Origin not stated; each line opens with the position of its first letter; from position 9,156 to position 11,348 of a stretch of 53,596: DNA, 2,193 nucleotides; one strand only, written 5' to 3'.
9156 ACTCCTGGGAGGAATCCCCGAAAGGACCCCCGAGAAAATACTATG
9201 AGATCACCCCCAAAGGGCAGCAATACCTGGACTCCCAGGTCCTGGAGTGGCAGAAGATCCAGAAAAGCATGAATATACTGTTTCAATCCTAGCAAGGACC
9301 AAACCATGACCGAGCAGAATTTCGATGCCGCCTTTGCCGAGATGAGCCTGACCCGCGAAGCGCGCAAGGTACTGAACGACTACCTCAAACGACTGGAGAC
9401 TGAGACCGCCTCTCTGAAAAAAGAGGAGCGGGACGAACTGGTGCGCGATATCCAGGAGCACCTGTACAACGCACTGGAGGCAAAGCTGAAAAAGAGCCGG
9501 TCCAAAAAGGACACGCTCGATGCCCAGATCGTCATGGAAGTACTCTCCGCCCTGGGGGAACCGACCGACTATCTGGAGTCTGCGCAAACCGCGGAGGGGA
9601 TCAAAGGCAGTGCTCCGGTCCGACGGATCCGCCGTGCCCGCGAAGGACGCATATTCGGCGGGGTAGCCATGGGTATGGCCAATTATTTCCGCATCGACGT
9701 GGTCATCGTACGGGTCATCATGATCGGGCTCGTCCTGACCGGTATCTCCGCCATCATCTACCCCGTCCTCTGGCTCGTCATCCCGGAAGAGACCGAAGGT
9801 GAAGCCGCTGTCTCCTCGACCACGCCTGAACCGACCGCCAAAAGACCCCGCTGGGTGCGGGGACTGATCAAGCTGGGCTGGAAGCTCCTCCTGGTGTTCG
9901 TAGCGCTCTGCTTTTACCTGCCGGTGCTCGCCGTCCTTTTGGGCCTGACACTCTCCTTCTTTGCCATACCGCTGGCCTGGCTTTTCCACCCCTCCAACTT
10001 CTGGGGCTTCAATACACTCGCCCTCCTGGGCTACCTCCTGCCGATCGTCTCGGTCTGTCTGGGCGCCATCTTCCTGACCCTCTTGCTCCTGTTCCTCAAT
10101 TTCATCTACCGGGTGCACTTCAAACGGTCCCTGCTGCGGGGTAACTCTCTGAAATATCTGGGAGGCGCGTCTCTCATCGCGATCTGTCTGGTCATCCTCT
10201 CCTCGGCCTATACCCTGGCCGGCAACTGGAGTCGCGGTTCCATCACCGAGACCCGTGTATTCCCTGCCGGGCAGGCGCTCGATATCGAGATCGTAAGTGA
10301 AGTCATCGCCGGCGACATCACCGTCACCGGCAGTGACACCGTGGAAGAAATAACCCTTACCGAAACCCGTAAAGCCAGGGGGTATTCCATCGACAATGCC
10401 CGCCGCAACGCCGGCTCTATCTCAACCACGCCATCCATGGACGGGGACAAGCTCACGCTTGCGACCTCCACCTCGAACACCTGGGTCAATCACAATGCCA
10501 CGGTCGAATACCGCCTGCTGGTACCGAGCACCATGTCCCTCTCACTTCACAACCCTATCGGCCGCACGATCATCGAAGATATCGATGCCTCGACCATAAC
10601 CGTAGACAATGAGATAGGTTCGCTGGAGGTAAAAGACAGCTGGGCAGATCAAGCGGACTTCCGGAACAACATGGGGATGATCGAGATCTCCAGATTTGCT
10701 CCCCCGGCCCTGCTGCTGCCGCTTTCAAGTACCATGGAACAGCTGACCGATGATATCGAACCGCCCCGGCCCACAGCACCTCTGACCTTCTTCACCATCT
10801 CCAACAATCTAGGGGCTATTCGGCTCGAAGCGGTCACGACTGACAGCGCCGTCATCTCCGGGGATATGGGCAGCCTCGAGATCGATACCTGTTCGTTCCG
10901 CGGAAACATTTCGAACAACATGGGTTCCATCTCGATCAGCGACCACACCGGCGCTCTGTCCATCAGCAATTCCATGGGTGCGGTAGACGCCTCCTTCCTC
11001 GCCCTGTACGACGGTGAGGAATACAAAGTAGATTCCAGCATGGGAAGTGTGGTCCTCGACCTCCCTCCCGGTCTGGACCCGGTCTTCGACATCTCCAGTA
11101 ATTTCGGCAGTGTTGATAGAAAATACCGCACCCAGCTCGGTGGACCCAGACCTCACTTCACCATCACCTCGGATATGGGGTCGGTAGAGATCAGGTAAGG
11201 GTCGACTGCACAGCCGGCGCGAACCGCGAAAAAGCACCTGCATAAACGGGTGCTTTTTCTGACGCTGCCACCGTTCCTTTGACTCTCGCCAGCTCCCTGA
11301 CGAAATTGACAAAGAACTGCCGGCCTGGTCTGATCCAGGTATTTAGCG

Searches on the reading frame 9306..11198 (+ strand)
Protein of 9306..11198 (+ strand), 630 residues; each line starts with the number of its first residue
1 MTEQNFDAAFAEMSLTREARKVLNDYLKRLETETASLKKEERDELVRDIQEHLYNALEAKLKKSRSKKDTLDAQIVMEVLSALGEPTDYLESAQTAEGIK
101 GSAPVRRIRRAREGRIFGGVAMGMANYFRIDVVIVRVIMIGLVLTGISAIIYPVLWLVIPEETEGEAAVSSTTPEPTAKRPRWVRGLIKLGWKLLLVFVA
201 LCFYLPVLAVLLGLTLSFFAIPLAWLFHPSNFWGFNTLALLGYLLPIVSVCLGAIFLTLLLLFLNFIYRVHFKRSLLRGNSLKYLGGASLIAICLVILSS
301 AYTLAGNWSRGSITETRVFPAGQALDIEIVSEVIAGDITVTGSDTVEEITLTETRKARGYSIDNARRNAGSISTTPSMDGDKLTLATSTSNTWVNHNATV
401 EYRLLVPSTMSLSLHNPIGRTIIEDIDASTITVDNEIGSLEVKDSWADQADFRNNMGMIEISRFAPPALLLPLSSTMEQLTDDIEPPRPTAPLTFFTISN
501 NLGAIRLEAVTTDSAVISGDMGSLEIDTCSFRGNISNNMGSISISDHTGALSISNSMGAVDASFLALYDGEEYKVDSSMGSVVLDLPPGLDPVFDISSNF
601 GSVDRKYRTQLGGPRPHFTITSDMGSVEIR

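Call 8: search_protein_families(library=pfam, proteins=[window:9306-11198:+])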
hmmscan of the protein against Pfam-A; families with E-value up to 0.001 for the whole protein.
window:9306-11198:+ (630 aa): 3 families
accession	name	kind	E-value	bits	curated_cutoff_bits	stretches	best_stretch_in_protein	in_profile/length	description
PF04024.17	PspC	-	1.1e-15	57.6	25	1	106-162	1-58/58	PspC domain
PF22564.2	HAAS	-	3.8e-09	37.2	27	1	25-89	1-52/55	HAAS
PF13349.12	DUF4097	-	4.4e-06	26.7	22.9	1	348-607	12-212/247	Toastrack DUF4097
